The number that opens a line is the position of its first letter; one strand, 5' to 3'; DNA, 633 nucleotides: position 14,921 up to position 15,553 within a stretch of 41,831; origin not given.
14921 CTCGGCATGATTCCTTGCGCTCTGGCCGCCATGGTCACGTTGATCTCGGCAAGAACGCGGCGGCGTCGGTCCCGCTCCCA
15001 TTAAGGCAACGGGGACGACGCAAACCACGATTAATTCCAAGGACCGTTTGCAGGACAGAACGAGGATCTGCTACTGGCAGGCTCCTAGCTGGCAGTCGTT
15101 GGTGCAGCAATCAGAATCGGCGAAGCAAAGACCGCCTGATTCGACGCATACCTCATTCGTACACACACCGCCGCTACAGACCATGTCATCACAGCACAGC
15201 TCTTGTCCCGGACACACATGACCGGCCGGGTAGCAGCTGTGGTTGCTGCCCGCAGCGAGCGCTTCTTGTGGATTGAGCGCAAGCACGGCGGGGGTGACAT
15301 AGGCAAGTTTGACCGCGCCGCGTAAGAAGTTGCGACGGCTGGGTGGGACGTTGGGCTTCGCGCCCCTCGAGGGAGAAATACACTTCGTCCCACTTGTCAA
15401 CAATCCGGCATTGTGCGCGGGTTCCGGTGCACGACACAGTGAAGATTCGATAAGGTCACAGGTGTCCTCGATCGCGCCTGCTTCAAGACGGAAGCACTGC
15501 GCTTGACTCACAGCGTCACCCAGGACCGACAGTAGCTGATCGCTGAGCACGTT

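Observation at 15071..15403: Twin-arginine-like leader and tandem knottin-like 12-Cys peptide encoded in frame at the 3' end of the kinase ORF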

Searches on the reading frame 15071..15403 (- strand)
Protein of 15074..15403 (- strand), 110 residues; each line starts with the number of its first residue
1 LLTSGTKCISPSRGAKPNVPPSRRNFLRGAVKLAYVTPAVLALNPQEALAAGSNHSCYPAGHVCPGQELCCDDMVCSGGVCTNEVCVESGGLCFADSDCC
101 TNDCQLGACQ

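Call 7: search_protein_families(library=pfam, proteins=[window:15074-15403:-], max_evalue=10)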
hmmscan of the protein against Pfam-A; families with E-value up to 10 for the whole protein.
seq(110 aa): 6 families
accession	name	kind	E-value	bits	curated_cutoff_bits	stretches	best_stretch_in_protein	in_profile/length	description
PF10518.14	TAT_signal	-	0.15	12.5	22.7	1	21-30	2-11/21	TAT (twin-arginine translocation) pathway signal sequence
PF02950.22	Conotoxin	-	0.17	13.3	25.1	2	53-82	46-75/75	Conotoxin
PF17557.7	Conotoxin_I2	-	0.25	11.9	27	2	86-110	1-25/38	I2-superfamily conotoxins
PF06357.16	Omega-toxin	-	1.2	9.4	22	1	85-104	3-22/37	Omega-atracotoxin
PF04706.18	Dickkopf_N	-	2.2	9.1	25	1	56-82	25-51/51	Dickkopf N-terminal cysteine-rich region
PF07740.17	Toxin_12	-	7.1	7.8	21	1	86-102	2-18/30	Ion channel inhibitory toxin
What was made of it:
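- On Twin-arginine (Tat) signal peptide: PF10518 scores 12.5 bits against 22.7, E 0.15 (call 7).
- The Tat profile PF10518 scores only 12.5 bits against a cut-off of 22.7 (call 7). PF10518 is below threshold (call 7).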

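Call 17: search_protein_families(library=ncbifam, proteins=[window:15074-15397:-], max_evalue=10)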
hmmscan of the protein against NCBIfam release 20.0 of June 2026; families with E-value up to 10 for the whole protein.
seq(108 aa): 0 families

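Call 28: find_homologous_proteins(query=window:15071-15373:-, max_evalue=0.01)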
Query window:15071-15373:- (100 aa): 3 proteins with E <= 0.01 among 4 candidates.
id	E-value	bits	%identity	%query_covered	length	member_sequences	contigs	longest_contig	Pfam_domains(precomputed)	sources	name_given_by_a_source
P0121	9.9e-37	143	70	90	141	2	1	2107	-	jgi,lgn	-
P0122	2.3e-28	116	58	89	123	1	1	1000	-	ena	-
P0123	8.2e-21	92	54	90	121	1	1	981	-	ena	-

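Call 30: find_encoding_contigs(protein=P0121, flank=3000)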
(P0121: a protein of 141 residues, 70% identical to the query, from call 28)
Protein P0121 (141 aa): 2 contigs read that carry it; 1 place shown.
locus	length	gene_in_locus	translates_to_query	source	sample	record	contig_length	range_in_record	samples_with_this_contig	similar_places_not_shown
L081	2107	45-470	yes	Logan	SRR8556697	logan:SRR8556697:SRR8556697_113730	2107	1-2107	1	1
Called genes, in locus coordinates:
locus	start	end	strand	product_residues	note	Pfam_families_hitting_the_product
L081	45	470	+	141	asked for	-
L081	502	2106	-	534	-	?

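Call 44: find_homologous_proteins(query=A3, max_evalue=0.001)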
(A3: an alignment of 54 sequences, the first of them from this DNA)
Query A3 (54 sequences) (100 aa, profile of the alignment): 20 proteins with E <= 0.001 among 1994 candidates.
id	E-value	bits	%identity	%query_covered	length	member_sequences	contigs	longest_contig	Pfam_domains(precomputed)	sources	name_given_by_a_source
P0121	1.7e-20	90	70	90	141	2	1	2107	-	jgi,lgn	-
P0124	4.7e-19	86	29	88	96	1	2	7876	-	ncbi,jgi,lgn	ncbi:MAG: hypothetical protein PVI86_12920 [Phycisphaerae bacterium]|jgi:hypothetical protein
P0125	8.8e-19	85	41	58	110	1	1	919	-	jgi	jgi:hypothetical protein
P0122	6.6e-18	82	58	89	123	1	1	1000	-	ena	-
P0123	2.2e-15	74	54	90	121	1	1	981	-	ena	-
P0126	4.9e-8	51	-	-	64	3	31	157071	-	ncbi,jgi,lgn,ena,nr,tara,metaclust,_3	ncbi:MAG: hypothetical protein CMJ19_11280 [Phycisphaeraceae bacterium]|nr:hypothetical protein [Phy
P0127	7.1e-8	50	42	30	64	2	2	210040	-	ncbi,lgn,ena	-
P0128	8.3e-8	50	41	40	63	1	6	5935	-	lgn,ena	-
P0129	8.5e-8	50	-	-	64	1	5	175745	-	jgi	jgi:hypothetical protein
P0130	1.0e-7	50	45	30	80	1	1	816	-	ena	-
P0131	1.2e-7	49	58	23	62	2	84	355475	-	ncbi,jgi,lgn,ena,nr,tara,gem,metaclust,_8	ncbi:MAG TPA: hypothetical protein DCM28_20330 [Phycisphaerales bacterium]|nr:hypothetical protein [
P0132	1.2e-7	49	39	30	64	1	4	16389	-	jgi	-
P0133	2.4e-7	48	45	30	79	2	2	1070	-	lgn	-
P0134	2.7e-7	48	58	23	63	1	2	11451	-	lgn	-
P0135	4.4e-7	47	54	23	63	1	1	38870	-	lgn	-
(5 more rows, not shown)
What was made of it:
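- Tried and rejected: find_homologous_proteins with the 100-aa tail alone or with the 54-sequence leader alignment returned few hits (3 and 20) because of its word index (calls 28, 44).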

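Call 86: search_protein_representatives(protein=window:15074-15373:-)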
Query: 100 residues. Proteins with E-value up to 0.001 (for the whole library): 80; up to 1e-10: 13; up to 1e-30: 0. The best 80 are listed.
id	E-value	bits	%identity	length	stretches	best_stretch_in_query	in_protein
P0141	7.0e-29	116.1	56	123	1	9-100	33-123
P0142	3.9e-27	110.5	58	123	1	10-100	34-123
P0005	1.1e-23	99.3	57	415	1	11-99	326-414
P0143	2.8e-22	94.9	52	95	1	12-99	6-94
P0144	2.2e-20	88.8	51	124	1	10-100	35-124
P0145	1.1e-19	86.6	49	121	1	7-100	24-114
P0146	6.2e-15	71.3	47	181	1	11-100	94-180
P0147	6.1e-14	68.1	50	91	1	10-73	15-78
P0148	7.0e-13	64.6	53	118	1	11-72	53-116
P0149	2.7e-12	62.8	52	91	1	11-71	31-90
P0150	4.8e-12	62.0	49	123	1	8-72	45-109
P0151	5.0e-12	61.9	49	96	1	11-71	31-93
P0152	1.4e-11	60.5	53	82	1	10-71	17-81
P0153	1.7e-10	56.9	53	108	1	12-70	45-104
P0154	2.5e-10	56.4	53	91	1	9-71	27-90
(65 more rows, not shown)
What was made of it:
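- Tried and rejected: The exhaustive representative search gave 80 clusters, mostly 70-130-aa proteins (call 86).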

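Call 88: find_encoding_contigs(protein=P0122, flank=3000, max_places=3)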
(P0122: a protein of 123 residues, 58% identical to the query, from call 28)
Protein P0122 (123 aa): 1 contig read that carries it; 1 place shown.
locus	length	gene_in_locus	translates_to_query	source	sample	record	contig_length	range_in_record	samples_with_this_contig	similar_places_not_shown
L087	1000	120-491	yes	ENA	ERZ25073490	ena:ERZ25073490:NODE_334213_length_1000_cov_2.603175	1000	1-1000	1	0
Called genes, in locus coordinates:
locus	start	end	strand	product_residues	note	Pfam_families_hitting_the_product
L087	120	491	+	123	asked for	-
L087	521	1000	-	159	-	?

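Call 89: find_encoding_contigs(protein=P0123, flank=3000, max_places=3)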
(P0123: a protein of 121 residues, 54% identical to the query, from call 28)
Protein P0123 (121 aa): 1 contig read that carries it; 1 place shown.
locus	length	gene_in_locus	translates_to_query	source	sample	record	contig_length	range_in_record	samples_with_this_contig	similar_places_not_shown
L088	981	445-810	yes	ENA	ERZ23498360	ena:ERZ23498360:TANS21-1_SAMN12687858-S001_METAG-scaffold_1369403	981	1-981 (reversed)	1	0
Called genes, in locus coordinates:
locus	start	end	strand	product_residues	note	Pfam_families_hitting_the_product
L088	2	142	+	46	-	?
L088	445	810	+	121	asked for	-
